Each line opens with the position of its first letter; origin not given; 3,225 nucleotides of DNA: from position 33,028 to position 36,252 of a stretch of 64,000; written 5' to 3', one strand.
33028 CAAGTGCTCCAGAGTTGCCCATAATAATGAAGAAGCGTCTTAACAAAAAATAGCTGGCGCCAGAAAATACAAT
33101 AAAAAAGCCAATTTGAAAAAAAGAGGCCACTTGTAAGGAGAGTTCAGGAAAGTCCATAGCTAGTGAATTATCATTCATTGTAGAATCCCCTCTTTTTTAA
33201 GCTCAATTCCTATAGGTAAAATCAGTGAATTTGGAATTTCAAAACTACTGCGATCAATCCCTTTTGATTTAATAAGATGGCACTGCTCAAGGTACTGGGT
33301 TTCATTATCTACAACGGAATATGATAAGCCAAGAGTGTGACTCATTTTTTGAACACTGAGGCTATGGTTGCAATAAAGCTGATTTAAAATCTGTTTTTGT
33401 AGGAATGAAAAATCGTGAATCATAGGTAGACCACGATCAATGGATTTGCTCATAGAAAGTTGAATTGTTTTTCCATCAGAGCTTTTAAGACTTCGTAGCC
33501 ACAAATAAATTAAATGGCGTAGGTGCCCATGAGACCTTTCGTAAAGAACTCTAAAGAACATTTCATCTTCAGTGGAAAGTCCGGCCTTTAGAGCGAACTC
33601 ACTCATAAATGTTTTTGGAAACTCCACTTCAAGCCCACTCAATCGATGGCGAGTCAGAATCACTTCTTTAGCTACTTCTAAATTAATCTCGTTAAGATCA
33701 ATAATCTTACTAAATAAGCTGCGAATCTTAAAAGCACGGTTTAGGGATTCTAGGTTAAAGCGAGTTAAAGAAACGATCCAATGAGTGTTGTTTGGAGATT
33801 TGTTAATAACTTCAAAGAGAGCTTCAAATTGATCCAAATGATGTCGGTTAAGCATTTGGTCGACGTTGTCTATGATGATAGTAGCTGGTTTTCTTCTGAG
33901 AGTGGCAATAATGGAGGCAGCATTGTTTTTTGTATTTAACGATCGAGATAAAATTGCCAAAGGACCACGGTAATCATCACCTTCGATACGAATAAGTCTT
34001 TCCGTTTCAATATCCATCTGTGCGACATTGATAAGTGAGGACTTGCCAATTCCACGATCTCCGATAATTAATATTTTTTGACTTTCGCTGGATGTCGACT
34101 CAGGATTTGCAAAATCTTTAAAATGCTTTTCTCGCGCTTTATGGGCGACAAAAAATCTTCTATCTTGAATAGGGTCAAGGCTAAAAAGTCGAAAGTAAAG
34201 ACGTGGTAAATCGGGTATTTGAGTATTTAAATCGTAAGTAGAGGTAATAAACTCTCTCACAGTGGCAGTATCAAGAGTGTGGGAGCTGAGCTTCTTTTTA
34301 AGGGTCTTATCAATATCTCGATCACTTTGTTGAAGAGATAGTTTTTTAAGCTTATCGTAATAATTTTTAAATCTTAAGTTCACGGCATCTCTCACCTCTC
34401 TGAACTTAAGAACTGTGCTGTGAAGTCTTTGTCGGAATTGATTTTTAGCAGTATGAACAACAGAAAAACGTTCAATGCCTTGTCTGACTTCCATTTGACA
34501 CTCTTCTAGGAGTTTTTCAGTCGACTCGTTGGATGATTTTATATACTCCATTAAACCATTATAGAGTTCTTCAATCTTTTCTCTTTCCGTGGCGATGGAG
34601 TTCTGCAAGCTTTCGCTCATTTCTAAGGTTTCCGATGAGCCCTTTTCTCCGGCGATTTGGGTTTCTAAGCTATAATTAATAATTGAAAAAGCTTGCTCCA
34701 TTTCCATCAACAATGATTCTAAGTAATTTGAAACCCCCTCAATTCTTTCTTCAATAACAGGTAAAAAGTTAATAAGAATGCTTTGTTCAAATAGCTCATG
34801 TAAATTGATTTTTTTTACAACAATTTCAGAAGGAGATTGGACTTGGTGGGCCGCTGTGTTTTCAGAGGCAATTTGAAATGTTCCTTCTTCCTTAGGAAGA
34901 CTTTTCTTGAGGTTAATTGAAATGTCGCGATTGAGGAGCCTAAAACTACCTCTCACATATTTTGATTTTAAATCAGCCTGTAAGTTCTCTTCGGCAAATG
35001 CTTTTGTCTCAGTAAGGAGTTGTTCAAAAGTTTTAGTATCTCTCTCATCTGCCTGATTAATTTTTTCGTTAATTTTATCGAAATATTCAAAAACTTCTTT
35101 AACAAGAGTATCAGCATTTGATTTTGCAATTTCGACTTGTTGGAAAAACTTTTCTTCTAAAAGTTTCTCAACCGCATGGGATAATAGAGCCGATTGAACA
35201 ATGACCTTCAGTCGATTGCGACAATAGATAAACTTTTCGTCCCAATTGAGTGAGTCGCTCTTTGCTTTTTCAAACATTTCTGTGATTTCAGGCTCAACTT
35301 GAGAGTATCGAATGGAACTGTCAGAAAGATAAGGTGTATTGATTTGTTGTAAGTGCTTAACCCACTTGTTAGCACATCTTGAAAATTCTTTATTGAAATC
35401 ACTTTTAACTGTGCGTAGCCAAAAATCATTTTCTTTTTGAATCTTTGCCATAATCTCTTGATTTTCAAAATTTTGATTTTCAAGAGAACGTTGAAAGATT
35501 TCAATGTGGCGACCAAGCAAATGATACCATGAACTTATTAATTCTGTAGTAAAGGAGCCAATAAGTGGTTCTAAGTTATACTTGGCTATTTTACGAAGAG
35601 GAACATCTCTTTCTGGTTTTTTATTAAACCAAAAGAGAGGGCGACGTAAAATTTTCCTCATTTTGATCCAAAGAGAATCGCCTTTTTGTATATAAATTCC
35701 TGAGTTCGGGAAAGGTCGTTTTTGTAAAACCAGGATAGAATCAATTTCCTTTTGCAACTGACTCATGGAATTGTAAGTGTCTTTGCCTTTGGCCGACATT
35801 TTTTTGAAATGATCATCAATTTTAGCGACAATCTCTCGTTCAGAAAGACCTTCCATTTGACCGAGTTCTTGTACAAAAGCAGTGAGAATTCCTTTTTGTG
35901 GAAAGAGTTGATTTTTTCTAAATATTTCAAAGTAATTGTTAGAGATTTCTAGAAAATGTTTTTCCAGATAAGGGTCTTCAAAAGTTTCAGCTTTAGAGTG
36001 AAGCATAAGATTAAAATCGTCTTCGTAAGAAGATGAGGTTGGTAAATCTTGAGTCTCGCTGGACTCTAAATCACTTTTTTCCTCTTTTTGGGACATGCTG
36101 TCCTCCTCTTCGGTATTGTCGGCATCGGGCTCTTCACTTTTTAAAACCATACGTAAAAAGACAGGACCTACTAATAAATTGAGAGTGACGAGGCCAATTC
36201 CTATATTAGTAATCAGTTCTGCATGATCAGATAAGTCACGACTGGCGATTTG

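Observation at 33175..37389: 1404-aa single ORF fusing a Kef/CPA2-type antiporter to a coiled-coil region, a P-loop ATPase and a winged-helix-like tail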

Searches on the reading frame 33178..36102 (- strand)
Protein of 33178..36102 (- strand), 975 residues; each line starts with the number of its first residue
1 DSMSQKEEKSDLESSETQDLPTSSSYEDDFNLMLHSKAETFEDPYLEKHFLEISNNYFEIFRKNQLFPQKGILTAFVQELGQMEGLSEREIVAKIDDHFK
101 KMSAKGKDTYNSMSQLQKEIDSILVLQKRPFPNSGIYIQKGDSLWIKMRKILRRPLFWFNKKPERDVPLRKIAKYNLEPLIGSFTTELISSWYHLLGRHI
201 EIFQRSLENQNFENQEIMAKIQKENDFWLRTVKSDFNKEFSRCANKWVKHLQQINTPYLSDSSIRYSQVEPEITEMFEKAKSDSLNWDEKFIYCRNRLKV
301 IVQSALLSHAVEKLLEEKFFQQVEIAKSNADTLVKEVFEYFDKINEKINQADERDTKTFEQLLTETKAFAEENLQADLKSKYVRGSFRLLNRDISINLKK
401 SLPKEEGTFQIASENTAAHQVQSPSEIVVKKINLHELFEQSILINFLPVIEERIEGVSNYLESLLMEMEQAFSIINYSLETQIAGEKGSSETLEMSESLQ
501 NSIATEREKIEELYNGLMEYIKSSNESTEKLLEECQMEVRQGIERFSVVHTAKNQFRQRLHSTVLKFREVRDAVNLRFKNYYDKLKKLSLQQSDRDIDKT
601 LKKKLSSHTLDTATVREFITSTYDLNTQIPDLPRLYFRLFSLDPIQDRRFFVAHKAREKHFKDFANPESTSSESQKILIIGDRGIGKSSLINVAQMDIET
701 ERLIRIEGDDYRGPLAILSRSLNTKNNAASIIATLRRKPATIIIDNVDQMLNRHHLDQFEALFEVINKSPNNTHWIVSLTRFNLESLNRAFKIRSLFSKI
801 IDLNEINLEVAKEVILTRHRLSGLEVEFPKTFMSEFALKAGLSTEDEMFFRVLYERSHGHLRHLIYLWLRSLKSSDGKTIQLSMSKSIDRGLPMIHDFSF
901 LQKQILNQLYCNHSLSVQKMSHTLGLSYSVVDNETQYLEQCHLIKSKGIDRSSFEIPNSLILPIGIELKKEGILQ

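Call 9: find_homologous_proteins(query=window:33178-36102:-, max_evalue=0.001)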
Query window:33178-36102:- (975 aa): 25 proteins with E <= 0.001 among 8000 candidates.
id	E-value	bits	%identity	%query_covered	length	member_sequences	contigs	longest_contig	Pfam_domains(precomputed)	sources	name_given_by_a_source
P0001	0.0e+0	2137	100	100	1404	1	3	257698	PF00999.27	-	-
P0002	0.0e+0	1402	65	100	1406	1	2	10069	PF00999.27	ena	-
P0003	0.0e+0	1378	64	99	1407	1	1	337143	PF00999.27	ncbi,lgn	-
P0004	0.0e+0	1372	63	99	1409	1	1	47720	PF00999.27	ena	-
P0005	0.0e+0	1359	63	99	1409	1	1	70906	PF00999.27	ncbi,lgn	-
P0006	0.0e+0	1352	61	100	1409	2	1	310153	PF00999.27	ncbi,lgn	-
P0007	0.0e+0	1341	63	99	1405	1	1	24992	PF00999.27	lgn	-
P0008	0.0e+0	1339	63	98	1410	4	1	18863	PF00999.27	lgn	-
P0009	0.0e+0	1260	80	73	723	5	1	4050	-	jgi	jgi:GTPase SAR1 family protein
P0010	0.0e+0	1153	56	98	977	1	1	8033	PF00004.36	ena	-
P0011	0.0e+0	1110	64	81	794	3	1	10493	PF13401.13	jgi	jgi:hypothetical protein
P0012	0.0e+0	1109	53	99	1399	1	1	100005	PF00999.27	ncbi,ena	-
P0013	0.0e+0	1093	53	98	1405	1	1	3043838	PF00999.27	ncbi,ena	-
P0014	0.0e+0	1085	53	96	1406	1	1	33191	PF00999.27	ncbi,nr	ncbi:MAG: cation:proton antiporter [Bdellovibrionales bacterium]|nr:cation:proton antiporter [Bdello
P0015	0.0e+0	1083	53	98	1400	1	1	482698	PF00999.27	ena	-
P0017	3.8e-294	997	48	100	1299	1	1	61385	PF00999.27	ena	-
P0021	2.5e-250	852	44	97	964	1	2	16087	-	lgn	-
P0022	8.7e-248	843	44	97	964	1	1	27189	PF08279.19,PF00004.36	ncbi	-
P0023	4.0e-237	808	41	97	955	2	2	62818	-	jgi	jgi:hypothetical protein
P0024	3.2e-11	60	26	32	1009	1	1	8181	PF14532.13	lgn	-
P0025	2.2e-7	48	24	36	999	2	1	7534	-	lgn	-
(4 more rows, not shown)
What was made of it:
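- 33175..37389 (-): Whole ORF, 1404 aa: the CPA2-helical-AAA+-winged-helix fusion protein. Full-length homologues, 48-65% identical: call 9.
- Checked: Continuity of the ORF is supported by at least 17 full-length homologues of 1299-1410 aa from independent assemblies (call 9).
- At least 17 full-length homologues are known (call 9). At least 17 independent full-length fusions come from different assemblies and sources (call 9).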

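Call 16: find_encoding_contigs(protein=P0022, flank=8000, max_places=3)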
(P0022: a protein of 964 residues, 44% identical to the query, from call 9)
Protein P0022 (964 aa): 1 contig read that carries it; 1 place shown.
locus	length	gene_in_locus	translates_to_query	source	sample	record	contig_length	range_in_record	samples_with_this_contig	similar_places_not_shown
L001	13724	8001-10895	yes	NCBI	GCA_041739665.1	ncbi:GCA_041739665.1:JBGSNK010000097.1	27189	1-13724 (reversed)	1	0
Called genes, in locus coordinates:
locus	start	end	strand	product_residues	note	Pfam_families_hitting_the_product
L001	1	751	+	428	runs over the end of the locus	PF00027:cNMP_binding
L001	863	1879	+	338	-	PF01435:Peptidase_M48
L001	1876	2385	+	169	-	PF00156:Pribosyltran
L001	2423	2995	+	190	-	PF02525:Flavodoxin_2, PF03358:FMN_red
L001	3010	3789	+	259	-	-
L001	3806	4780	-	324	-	PF00490:ALAD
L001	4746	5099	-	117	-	PF06803:DUF1232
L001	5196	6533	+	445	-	PF00070:Pyr_redox (faint), PF01262:AlaDh_PNT_C (faint), PF01488:Shikimate_DH (faint), PF02254:TrkA_N, PF02558:ApbA (faint), PF02826:2-Hacid_dh_C (faint), PF02254:TrkA_N, PF02080:TrkA_C, +6 more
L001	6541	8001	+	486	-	PF02386:TrkH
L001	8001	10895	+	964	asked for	PF08279:HTH_11 (faint), PF00004:AAA (weak)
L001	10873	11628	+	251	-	PF00924:MS_channel_2nd (weak)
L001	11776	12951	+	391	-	PF12224:Amidoligase_2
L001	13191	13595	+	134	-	-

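Call 17: find_encoding_contigs(protein=P0023, flank=8000, max_places=3)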
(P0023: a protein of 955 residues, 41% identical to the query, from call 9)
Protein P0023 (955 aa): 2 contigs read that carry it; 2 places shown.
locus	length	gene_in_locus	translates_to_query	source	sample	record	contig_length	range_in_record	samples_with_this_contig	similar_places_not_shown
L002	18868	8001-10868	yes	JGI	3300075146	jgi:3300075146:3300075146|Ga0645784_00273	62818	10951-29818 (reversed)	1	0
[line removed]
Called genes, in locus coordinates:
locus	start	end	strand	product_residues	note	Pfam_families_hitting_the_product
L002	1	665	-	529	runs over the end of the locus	PF07394:DUF1501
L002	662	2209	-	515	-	-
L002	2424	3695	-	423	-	-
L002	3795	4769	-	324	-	PF00490:ALAD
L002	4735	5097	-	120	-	PF06803:DUF1232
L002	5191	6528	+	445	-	PF00070:Pyr_redox (faint), PF01210:NAD_Gly3P_dh_N (faint), PF01262:AlaDh_PNT_C (faint), PF01488:Shikimate_DH (faint), PF02254:TrkA_N, PF02558:ApbA (faint), PF02254:TrkA_N, PF02080:TrkA_C (weak), +7 more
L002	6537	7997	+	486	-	PF02386:TrkH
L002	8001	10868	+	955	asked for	-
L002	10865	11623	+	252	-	PF00924:MS_channel_2nd (faint)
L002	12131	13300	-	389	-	PF02771:Acyl-CoA_dh_N, PF02770:Acyl-CoA_dh_M, PF00441:Acyl-CoA_dh_1, PF08028:Acyl-CoA_dh_2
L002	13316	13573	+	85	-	-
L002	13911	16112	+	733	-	PF00676:E1_dh, PF02779:Transket_pyr, PF02780:Transketolase_C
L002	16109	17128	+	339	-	-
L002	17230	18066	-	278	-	PF00194:Carb_anhydrase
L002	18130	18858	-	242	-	PF02592:Vut_1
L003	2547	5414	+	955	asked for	-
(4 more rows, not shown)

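Call 18: find_encoding_contigs(protein=P0024, flank=8000, max_places=3)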
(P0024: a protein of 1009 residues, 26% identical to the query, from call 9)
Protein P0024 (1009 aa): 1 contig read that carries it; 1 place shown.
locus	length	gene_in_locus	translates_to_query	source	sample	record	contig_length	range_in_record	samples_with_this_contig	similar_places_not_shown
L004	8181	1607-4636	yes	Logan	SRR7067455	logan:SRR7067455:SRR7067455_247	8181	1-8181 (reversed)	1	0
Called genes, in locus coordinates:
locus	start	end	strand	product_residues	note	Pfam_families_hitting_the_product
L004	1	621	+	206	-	?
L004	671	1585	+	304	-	PF00924:MS_channel_2nd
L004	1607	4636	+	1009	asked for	PF14532:Sigma54_activ_2 (faint)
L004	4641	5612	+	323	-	PF00924:MS_channel_2nd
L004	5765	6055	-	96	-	-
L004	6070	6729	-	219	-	PF02254:TrkA_N, PF00107:ADH_zinc_N (faint), PF02080:TrkA_C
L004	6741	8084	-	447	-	PF02386:TrkH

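Call 19: find_encoding_contigs(protein=P0025, flank=8000, max_places=3)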
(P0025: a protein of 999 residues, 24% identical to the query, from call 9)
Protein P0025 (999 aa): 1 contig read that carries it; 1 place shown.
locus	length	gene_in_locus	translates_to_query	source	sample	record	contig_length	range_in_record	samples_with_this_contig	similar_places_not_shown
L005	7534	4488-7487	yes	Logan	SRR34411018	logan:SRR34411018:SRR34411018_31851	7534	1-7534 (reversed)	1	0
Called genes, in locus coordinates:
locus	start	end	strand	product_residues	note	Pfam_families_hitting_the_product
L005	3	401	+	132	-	?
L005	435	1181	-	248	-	PF01884:PcrB, PF00977:His_biosynth (weak)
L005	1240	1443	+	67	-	-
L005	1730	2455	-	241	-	PF00072:Response_reg, PF04397:LytTR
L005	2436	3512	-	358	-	PF06580:His_kinase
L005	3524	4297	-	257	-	PF01048:PNP_UDP_1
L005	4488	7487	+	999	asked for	-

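Call 20: find_encoding_contigs(protein=P0013, flank=8000, max_places=2)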
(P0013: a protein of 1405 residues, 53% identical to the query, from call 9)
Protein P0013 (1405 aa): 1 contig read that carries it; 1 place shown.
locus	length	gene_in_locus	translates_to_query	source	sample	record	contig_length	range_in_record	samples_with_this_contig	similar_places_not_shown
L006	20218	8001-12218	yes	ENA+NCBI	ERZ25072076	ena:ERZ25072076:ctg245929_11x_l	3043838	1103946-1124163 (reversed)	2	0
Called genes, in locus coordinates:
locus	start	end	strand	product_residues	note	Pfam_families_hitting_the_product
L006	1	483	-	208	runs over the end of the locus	-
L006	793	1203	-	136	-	PF08780:NTase_sub_bind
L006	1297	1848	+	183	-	-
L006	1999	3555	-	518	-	-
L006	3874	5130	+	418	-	-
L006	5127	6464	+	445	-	PF00070:Pyr_redox (faint), PF01210:NAD_Gly3P_dh_N (faint), PF01262:AlaDh_PNT_C (faint), PF01488:Shikimate_DH (faint), PF02254:TrkA_N, PF02558:ApbA (weak), PF02254:TrkA_N, PF02080:TrkA_C, +7 more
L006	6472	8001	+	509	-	PF02386:TrkH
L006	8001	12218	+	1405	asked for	PF00999:Na_H_Exchanger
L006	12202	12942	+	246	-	PF00924:MS_channel_2nd (weak)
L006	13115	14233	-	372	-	PF04909:Amidohydro_2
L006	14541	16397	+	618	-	PF23914:TPR_CcmH_CycH (weak), PF12895:ANAPC3 (weak), PF12569:NatA_aux_su (weak), PF14559:TPR_19 (weak), PF07719:TPR_2 (weak), PF13414:TPR_11 (weak), PF13428:TPR_14 (weak), PF13432:TPR_16 (weak), +26 more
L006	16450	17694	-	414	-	PF03721:UDPG_MGDP_dh_N, PF03807:F420_oxidored (faint), PF00984:UDPG_MGDP_dh, PF03720:UDPG_MGDP_dh_C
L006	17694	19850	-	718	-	PF16889:Hepar_II_III_N, PF07940:Hepar_II_III_C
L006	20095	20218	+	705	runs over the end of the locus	PF08240:ADH_N (faint), PF00107:ADH_zinc_N, PF01408:GFO_IDH_MocA, PF22725:GFO_IDH_MocA_C3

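Call 21: find_encoding_contigs(protein=P0010, flank=8000, max_places=2)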
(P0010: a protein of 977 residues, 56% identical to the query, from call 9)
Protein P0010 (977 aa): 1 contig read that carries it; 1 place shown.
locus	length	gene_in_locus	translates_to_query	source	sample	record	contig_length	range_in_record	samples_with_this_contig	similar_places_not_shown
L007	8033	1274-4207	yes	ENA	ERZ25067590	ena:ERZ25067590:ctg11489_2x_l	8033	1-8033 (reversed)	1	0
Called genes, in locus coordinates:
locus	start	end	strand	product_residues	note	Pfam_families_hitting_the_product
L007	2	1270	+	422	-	?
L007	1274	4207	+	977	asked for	PF00004:AAA (faint)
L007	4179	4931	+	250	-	PF00924:MS_channel_2nd (weak)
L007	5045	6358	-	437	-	PF01609:DDE_Tnp_1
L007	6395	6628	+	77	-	-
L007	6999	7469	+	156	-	-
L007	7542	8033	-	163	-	?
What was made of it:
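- Unfused versions exist in related genomes: P0010, P0021, P0022 and P0023 (calls 9, 16, 17, 21).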

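Call 24: search_solved_structures(query=A2, max_evalue=1)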
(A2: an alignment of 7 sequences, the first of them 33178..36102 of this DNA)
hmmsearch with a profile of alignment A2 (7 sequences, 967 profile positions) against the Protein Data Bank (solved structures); distinct sequences matched with E-value up to 1: 31.
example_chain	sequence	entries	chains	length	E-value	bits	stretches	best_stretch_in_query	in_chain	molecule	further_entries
5uj7_C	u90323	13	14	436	5.3e-06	28.2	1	648-784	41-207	Origin recognition complex subunit 4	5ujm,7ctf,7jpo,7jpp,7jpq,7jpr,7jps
7cte_D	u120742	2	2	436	5.4e-06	28.2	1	648-784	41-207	Origin recognition complex subunit 4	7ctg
8tgt_A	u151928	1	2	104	0.013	17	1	174-246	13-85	M protein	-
4tql_A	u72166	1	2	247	0.029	15.8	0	445-544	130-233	Three helix bundle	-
9ayr_C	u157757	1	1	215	0.069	14.6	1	663-756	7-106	GTP-binding protein YPT6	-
6wcw_B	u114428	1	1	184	0.14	13.6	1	665-687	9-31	Ras-related protein Rab-7a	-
6iyb_A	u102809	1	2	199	0.15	13.5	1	664-687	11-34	Ras-related protein Rab-7a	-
7f6j_A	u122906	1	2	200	0.15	13.5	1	664-687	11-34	Ras-related protein Rab-7a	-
8kb8_C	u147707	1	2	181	0.16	13.3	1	665-687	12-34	Ras-related protein Rab-7a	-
1vg1_A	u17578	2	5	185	0.18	13.2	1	666-687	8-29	Ras-related protein Rab-7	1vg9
9lol_C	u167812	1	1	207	0.18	13.2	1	666-687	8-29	Ras-related protein Rab-7a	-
5z2m_A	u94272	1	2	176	0.18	13.2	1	666-687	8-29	Ras-related protein Rab-7a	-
4xgc_D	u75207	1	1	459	0.19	13.1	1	660-691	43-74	Origin recognition complex subunit 4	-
7jgr_D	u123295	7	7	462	0.19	13.1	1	660-691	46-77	Origin recognition complex subunit 4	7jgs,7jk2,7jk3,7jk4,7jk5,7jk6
3law_A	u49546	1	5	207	0.2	13.1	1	666-687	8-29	Ras-related protein Rab-7a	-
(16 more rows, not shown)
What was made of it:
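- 33685..34224 (-): aa 1056-1235: conserved lead-in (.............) and AAA+ alpha/beta base. PDB profile hit to ORC4 (call 24).
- Checked: Independent support for the P-loop + lid + winged-helix reading: a profile search of PDB finds ORC4 (E 5e-6, call 24).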

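Call 28: search_protein_families(library=pfam, proteins=[L007:2-1270:+, L004:671-1585:+, L004:4641-5612:+], max_evalue=1)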
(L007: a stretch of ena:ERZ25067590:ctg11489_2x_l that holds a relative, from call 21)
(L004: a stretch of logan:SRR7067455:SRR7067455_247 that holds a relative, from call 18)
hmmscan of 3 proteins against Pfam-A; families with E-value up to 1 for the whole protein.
L007:2-1270:+ (422 aa): 1 family
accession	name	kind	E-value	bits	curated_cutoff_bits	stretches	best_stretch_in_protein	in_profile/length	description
PF02386.22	TrkH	-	1.6e-67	228.6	27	1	8-418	33-498/502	Cation transport protein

L004:671-1585:+ (304 aa): 2 families
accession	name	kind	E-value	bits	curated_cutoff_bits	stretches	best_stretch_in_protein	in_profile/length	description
PF00924.24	MS_channel_2nd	-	6.1e-13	49.1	20.2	1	98-172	2-67/68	Mechanosensitive ion channel, beta-domain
PF16886.11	ATP-synt_ab_Xtn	-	0.076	13.2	25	1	101-140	6-42/88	ATPsynthase alpha/beta subunit barrel-sandwich domain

L004:4641-5612:+ (323 aa): 5 families
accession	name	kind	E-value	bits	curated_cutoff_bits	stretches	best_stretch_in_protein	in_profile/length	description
PF00924.24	MS_channel_2nd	-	1e-22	80.5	20.2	1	158-224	1-67/68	Mechanosensitive ion channel, beta-domain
PF21082.3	MS_channel_3rd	-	0.015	16.1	21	1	240-316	9-86/88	Mechanosensitive ion channel MscS, C-terminal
PF07291.16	MauE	-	0.15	12.8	27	1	75-155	4-84/128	Methylamine utilisation protein MauE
PF07359.16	LEAP-2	-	0.15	12.4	27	1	1-35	1-37/77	Liver-expressed antimicrobial peptide 2 precursor (LEAP-2)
PF05936.17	T6SS_VasE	-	0.25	10.5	23.4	1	181-266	30-116/429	Bacterial Type VI secretion, VC_A0110, EvfL, ImpJ, VasE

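Call 30: search_protein_representatives(alignment_id=A2)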
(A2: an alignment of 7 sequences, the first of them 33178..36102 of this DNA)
Query: 7 sequences, 967 profile positions. Proteins with E-value up to 0.001 (for the whole library): 2979; up to 1e-10: 2107; up to 1e-30: 872. The best 150 are listed.
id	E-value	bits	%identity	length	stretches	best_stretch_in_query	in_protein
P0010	0.0e+00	1445.7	-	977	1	6-967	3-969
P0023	0.0e+00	1420.1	-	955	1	12-965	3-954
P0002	0.0e+00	1263.0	-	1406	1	14-967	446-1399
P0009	0.0e+00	1039.7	-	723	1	254-966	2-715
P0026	4.4e-208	710.4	-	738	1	261-967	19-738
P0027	5.3e-156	538.0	-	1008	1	43-967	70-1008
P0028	4.9e-127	442.1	-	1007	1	142-967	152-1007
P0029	5.3e-114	399.0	-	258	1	719-967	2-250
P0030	2.0e-110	387.1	-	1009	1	138-967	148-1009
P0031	6.7e-110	385.4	-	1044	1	41-857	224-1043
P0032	6.0e-108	378.9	-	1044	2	140-967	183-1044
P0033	6.2e-108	378.9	-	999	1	49-967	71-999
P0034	1.6e-103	364.2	-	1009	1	94-967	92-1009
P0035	3.1e-102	360.0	-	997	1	143-967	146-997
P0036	1.1e-100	354.9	-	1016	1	142-967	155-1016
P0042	9.8e-97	341.8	-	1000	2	140-967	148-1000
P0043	3.0e-96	340.2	-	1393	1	83-965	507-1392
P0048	2.3e-91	324.0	-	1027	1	16-967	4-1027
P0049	3.3e-91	323.5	-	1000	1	139-967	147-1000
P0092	6.2e-80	286.2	-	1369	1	40-938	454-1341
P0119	1.5e-76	275.0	-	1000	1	143-967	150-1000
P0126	3.5e-75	270.5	-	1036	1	34-940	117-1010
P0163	3.2e-71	257.4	-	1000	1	154-966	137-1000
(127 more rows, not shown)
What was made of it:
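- The soluble module is a large family: 2979 representatives at E<=1e-3 and 872 at E<=1e-30, typically about 1000 aa and stand-alone (call 30).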
